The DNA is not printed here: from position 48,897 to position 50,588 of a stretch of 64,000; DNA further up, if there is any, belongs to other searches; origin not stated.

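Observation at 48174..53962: Glucitol/sorbitol-type PTS cluster with split and permuted SrlE, no SrlD, and a COG4091-like SAF-domain oxidoreductase plus aldolase-like protein instead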

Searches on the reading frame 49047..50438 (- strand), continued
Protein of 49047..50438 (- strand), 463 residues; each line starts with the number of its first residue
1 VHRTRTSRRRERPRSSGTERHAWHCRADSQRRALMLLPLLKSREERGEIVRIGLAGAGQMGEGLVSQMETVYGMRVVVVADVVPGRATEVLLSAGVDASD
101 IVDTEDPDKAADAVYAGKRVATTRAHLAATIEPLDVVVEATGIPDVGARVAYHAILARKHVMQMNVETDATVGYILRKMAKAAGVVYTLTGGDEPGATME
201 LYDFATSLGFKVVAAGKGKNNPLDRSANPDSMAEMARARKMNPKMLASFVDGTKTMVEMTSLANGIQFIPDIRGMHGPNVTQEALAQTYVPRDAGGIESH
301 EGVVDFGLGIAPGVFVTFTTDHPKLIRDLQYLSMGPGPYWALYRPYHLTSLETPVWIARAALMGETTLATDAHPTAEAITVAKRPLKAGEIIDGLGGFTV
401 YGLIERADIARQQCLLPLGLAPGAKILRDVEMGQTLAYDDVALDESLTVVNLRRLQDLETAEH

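Call 25: find_encoding_contigs(protein=P0103, flank=10000, max_places=2)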
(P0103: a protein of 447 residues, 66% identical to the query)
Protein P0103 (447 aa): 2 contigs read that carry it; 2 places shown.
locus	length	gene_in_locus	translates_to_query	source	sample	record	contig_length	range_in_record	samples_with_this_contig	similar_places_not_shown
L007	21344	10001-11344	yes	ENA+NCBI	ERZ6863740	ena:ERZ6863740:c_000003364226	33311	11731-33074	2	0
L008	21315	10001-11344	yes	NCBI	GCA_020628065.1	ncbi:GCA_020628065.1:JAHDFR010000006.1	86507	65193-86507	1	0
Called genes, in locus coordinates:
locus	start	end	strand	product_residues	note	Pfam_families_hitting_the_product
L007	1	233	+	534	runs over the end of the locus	PF00702:Hydrolase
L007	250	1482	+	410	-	PF00083:Sugar_tr (weak), PF07690:MFS_1, PF12832:MFS_1_like (weak), PF07690:MFS_1 (weak)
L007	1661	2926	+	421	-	PF03796:DnaB_C (weak), PF06745:ATPase, PF08423:Rad51 (weak), PF13481:AAA_25, PF13541:ChlI (weak)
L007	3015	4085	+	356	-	PF02457:DAC, PF10635:DisA-linker, PF14520:HHH_5 (weak)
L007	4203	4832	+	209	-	PF00561:Abhydrolase_1 (weak), PF01738:DLH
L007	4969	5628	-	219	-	PF00027:cNMP_binding, PF25213:HVO_A0261_N (faint), PF13545:HTH_Crp_2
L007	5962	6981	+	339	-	PF04545:Sigma70_r4 (weak), PF12802:MarR_2 (faint), PF04198:Sugar-bind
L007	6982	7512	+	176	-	PF06923:GutM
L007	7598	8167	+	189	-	PF03608:EII-GUT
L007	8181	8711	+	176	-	PF07663:EIIBC-GUT_C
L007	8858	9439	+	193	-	PF03612:EIIBC-GUT_N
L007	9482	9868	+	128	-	PF03829:PTSIIA_gutA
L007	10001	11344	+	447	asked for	PF21135:DRL_cat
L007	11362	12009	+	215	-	PF00596:Aldolase_II (weak)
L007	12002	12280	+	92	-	PF00381:PTS-HPr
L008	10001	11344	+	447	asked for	PF21135:DRL_cat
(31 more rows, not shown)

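Call 26: find_encoding_contigs(protein=P0066, flank=10000, max_places=2)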
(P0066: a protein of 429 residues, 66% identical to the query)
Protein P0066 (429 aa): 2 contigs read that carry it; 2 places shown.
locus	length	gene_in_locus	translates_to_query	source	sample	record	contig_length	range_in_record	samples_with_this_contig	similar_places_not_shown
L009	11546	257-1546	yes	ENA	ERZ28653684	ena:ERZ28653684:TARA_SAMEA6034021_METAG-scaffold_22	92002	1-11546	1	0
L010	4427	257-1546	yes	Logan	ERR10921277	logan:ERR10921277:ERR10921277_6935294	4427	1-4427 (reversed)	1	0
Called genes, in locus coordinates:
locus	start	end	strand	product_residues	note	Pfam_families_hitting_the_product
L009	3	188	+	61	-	?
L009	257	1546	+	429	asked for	PF21135:DRL_cat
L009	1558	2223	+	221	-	PF00596:Aldolase_II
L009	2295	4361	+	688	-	PF00676:E1_dh, PF02775:TPP_enzyme_C (weak), PF02779:Transket_pyr, PF02780:Transketolase_C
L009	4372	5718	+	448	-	PF00364:Biotin_lipoyl, PF02817:E3_binding, PF00198:2-oxoacid_dh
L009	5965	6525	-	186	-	-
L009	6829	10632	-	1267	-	PF00082:Peptidase_S8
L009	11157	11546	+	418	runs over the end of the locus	PF00497:SBP_bac_3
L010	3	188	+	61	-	?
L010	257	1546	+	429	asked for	PF21135:DRL_cat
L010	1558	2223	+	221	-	PF00596:Aldolase_II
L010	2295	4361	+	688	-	PF00676:E1_dh, PF02775:TPP_enzyme_C (weak), PF02779:Transket_pyr, PF02780:Transketolase_C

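Call 33: search_protein_representatives(protein=window:49047-50336:-)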
Query: 429 residues. Proteins with E-value up to 0.001 (for the whole library): 2875; up to 1e-10: 1421; up to 1e-30: 351. The best 150 are listed.
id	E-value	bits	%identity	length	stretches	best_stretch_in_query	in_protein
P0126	7.6e-142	489.6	52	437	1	2-429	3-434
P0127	2.9e-128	444.8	50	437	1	5-423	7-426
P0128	2.1e-124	432.1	52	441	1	5-425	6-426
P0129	1.2e-119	416.5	51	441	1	3-423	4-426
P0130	3.2e-118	411.8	50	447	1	6-424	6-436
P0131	2.1e-114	399.2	49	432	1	6-424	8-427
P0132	1.0e-113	397.0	45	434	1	6-423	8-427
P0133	8.7e-113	393.9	47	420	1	12-414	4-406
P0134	6.6e-112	391.0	47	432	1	9-426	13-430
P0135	7.4e-111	387.5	48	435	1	8-424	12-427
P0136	4.5e-109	381.6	48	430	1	12-423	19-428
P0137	2.6e-107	375.9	48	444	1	2-424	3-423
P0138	5.0e-107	374.9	50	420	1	7-424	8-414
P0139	3.0e-106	372.4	43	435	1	6-424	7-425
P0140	3.0e-106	372.3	46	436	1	6-423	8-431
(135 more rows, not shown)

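Call 43: find_related_loci(query=A1, collection=genome_contigs, flank=10000)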
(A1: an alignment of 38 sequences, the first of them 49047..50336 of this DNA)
Query A1 (429 aa) in genome_contigs; peptide patterns used: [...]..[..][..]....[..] (x = any residue, [..] = any of these).
600 stretches matched a pattern (row limit reached: there are more); 598 encode a relative of the query (tblastn E <= 1e-3); the best 80 are kept; 80 distinct loci.
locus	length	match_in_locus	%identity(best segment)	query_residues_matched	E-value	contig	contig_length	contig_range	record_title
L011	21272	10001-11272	70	1-425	0e+0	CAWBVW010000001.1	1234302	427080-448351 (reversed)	MAG: uncultured bacterium isolate MFD09779.bin.1.214 genome assembly, contig: contig_17678, whole genome shotgun sequenc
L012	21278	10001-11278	69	1-427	0e+0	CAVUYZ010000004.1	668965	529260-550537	MAG: uncultured bacterium isolate MFD05684.bin.2.255 genome assembly, contig: contig_32914, whole genome shotgun sequenc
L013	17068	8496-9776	68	1-423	0e+0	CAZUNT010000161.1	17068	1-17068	MAG TPA_asm: uncultured Caldilineaceae bacterium isolate binchicken_co7_199 genome assembly, contig: NODE_4532_length_17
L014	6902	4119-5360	67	10-423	0e+0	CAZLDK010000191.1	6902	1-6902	MAG TPA_asm: uncultured Spirochaetaceae bacterium isolate SRP332253_co1_172 genome assembly, contig: NODE_17897_length_6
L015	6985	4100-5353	65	6-423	0e+0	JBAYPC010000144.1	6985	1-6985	MAG: Alkalispirochaeta sp. isolate SO_2016_LW2_129 scaffold24482_LW138R_2016, whole genome shotgun sequence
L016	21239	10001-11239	64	11-423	7e-180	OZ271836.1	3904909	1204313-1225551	MAG: Alkalispirochaeta sp. isolate 2b52b25b-b167-4c55-8f62-08d4b698aa70 genome assembly, chromosome: 1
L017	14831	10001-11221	65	16-423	2e-174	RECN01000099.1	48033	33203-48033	MAG: Spirochaetaceae bacterium isolate DLM2.Bin42 NODE_633_length_48033_cov_10.3423, whole genome shotgun sequence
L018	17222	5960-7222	61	2-423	2e-170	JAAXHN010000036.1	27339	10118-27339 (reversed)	MAG: Acidimicrobiia bacterium isolate Plut_88890 unfiltered_Plut_88890_genomic_contig_735434, whole genome shotgun seque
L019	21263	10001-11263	60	2-423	2e-163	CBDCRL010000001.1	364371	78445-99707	MAG: Acidimicrobiia bacterium isolate a5413b3d-67ee-41a5-a32c-3d802bad4828 genome assembly, contig: contig_1, whole geno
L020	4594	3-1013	71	86-423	8e-161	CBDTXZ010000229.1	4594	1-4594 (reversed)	MAG TPA_asm: uncultured bacterium isolate ERR2431957_binner23_Refined_4 genome assembly, contig: ERZ23878503.10147, whol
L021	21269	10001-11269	56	6-424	3e-154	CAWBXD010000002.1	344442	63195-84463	MAG: uncultured Chloroflexia bacterium isolate MFD04580.bin.2.113 genome assembly, contig: contig_14856, whole genome sh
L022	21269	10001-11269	57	6-424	2e-152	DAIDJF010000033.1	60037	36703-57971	MAG TPA_asm: Ktedonobacterales bacterium isolate clean17 NODE_33_length_60037_cov_4.593813, whole genome shotgun sequenc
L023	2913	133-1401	56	5-423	7e-160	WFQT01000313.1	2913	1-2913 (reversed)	MAG: Anaerolineae bacterium isolate S014_12 k151_265256, whole genome shotgun sequence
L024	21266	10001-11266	56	6-424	2e-150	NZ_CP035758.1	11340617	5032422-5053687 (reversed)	Ktedonosporobacter rubrisoli strain SCAWS-G2 chromosome, complete genome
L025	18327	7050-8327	71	1-427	0e+0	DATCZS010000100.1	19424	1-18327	MAG TPA_asm: Acidimicrobiia bacterium isolate SMAG_U76 k141_685090, whole genome shotgun sequence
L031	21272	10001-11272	52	6-426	3e-138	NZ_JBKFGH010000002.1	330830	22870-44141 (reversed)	Neobacillus sp. LXY-4 contig2, whole genome shotgun sequence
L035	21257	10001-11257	50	6-423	6e-133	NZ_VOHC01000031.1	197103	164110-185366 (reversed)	Planomicrobium sp. CPCC 101079 NODE_7, whole genome shotgun sequence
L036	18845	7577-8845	50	6-423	3e-131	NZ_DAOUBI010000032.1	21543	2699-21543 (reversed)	MAG: Chloroflexus sp. isolate H69_720 k75_252595, whole genome shotgun sequence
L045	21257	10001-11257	48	6-423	3e-125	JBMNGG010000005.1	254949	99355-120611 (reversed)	MAG: Tepidanaerobacteraceae bacterium isolate SBF912LR0HQ0147 contig_24411, whole genome shotgun sequence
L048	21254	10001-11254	49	6-423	4e-124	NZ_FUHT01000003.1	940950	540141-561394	Massiliimalia massiliensis strain Marseille-P2963T, whole genome shotgun sequence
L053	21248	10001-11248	50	6-423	3e-123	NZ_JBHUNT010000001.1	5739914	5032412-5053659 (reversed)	Prauserella oleivorans strain IBRC-M 10906 contig_1, whole genome shotgun sequence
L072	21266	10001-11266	45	2-423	2e-118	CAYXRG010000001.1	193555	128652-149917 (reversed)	MAG TPA_asm: uncultured Caldilineaceae bacterium isolate SRP241326_co3_338 genome assembly, contig: NODE_80_length_19355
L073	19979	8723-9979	47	6-423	1e-118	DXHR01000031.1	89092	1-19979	MAG TPA_asm: Candidatus Salinicoccus stercoripullorum isolate ChiHjej13B12-752 ChiHjej13B12M5__C353502_L89092_SAMN080098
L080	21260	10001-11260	46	6-423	1e-117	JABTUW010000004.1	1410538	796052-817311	MAG: Anaerolineales bacterium isolate H5_CFX7 seq004, whole genome shotgun sequence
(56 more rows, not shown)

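Call 58: list_cluster_members(proteins=[L036:7559-8863:+, L024:9983-11272:+, L045:9980-11263:+, L031:9974-11305:+, L035:9980-11299:+, L053:9983-11284:+, L073:8702-9991:+])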
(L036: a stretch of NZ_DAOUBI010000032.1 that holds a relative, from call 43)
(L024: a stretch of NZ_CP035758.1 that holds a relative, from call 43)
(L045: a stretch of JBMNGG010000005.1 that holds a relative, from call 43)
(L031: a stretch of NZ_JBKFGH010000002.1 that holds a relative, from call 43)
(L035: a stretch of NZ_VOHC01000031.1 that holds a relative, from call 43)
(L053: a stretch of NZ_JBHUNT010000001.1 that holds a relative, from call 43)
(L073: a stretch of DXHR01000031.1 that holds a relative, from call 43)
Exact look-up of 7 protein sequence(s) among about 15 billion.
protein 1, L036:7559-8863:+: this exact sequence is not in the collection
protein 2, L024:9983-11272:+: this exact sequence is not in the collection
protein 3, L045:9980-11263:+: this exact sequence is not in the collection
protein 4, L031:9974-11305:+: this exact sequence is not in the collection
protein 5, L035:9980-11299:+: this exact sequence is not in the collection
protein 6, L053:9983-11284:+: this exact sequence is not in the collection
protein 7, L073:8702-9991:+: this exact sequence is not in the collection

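Call 63: search_protein_families(library=pfam, proteins=[L048:8261-8878:+, L048:8899-9951:+, L048:11339-12853:+, L048:12890-13804:+, L048:13855-14979:+, L080:8258-9343:+, L080:9380-9979:+, L080:11360-12322:+, L080:6475-7464:+, L072:11351-13684:+], max_evalue=0.0001)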
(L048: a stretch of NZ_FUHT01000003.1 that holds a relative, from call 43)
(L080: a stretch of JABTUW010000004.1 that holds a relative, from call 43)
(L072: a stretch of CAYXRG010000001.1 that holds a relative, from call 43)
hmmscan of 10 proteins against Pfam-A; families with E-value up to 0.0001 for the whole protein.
L048:8261-8878:+ (205 aa): 2 families
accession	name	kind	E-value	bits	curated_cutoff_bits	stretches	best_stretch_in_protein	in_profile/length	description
PF01380.27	SIS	-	4.3e-20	72.3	25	1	46-172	4-128/131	SIS domain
PF13580.11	SIS_2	-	1e-06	29.3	27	0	92-128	101-137/138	SIS domain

L048:8899-9951:+ (350 aa): 2 families
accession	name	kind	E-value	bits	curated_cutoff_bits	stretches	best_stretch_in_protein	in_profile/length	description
PF08240.17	ADH_N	-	1.4e-24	86.7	23.5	1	28-128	2-95/104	Alcohol dehydrogenase GroES-like domain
PF00107.32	ADH_zinc_N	-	6.6e-17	62.1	31.8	1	180-297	1-116/129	Zinc-binding dehydrogenase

L048:11339-12853:+ (504 aa): 2 families
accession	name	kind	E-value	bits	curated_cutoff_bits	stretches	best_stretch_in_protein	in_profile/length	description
PF00370.27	FGGY_N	-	3.5e-54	184.4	28.8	1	7-247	3-245/245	FGGY family of carbohydrate kinases, N-terminal domain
PF02782.22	FGGY_C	-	7.7e-29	101.3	27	1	260-452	5-197/198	FGGY family of carbohydrate kinases, C-terminal domain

L048:12890-13804:+ (304 aa): 3 families
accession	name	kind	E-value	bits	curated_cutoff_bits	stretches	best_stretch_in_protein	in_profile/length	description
PF01380.27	SIS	-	1.1e-20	74.2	25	1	150-278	2-130/131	SIS domain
PF01418.23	HTH_6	-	4.8e-17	62.1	28.3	1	27-94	2-69/77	Helix-turn-helix domain, rpiR family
PF13580.11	SIS_2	-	1.5e-08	35.2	27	1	187-234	90-137/138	SIS domain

L048:13855-14979:+ (374 aa): 5 families
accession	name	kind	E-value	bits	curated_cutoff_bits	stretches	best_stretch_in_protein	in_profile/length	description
PF13377.12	Peripla_BP_3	-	1.6e-36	126.4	26.5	1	202-364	1-167/167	Periplasmic binding protein-like domain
PF00532.27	Peripla_BP_1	-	5.5e-23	82.3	22.2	1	104-360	12-279/281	Periplasmic binding proteins and sugar binding domain of LacI family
PF00356.27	LacI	-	5e-09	36.3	27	1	46-82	8-44/46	Bacterial regulatory proteins, lacI family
PF13407.12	Peripla_BP_4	-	6.4e-07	29.6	35.1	1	104-311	9-220/258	Periplasmic binding protein domain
PF13443.12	HTH_26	-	8.8e-05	23.1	22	0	35-73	8-47/63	Cro/C1-type HTH DNA-binding domain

L080:8258-9343:+ (361 aa): 3 families
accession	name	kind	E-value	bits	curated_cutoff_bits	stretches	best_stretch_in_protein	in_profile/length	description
PF02779.29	Transket_pyr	-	1.4e-37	129.5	27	1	53-215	5-173/174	Transketolase, pyrimidine binding domain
PF02780.25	Transketolase_C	-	1.5e-31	109.3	25.9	1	228-348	1-124/124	Transketolase, C-terminal domain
PF17147.9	PFOR_II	-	1.5e-05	25.7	27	1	238-323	2-90/102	Pyruvate:ferredoxin oxidoreductase core domain II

L080:9380-9979:+ (199 aa): 0 families

L080:11360-12322:+ (320 aa): 1 family
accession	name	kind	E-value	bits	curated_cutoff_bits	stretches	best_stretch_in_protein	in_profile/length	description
PF01261.30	AP_endonuc_2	-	4.6e-31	108.8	31.1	1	19-307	1-248/249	Xylose isomerase-like TIM barrel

L080:6475-7464:+ (329 aa): 1 family
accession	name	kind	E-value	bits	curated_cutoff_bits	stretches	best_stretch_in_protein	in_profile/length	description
PF00294.29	PfkB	-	1.5e-64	218.7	25.8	1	2-317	3-301/302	pfkB family carbohydrate kinase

L072:11351-13684:+ (777 aa): 4 families
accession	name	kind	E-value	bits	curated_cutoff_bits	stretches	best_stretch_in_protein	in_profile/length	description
PF02952.23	Fucose_iso_C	-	9.9e-26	90.5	29.3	1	648-774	2-140/143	L-fucose isomerase, C-terminal domain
PF00107.32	ADH_zinc_N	-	1.3e-23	83.8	31.8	1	181-312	1-128/129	Zinc-binding dehydrogenase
PF08240.17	ADH_N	-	6e-22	78.3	23.5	1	29-132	3-98/104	Alcohol dehydrogenase GroES-like domain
PF16912.11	Glu_dehyd_C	-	3.9e-09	36.7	34.9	1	172-333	32-196/211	Glucose dehydrogenase C-terminus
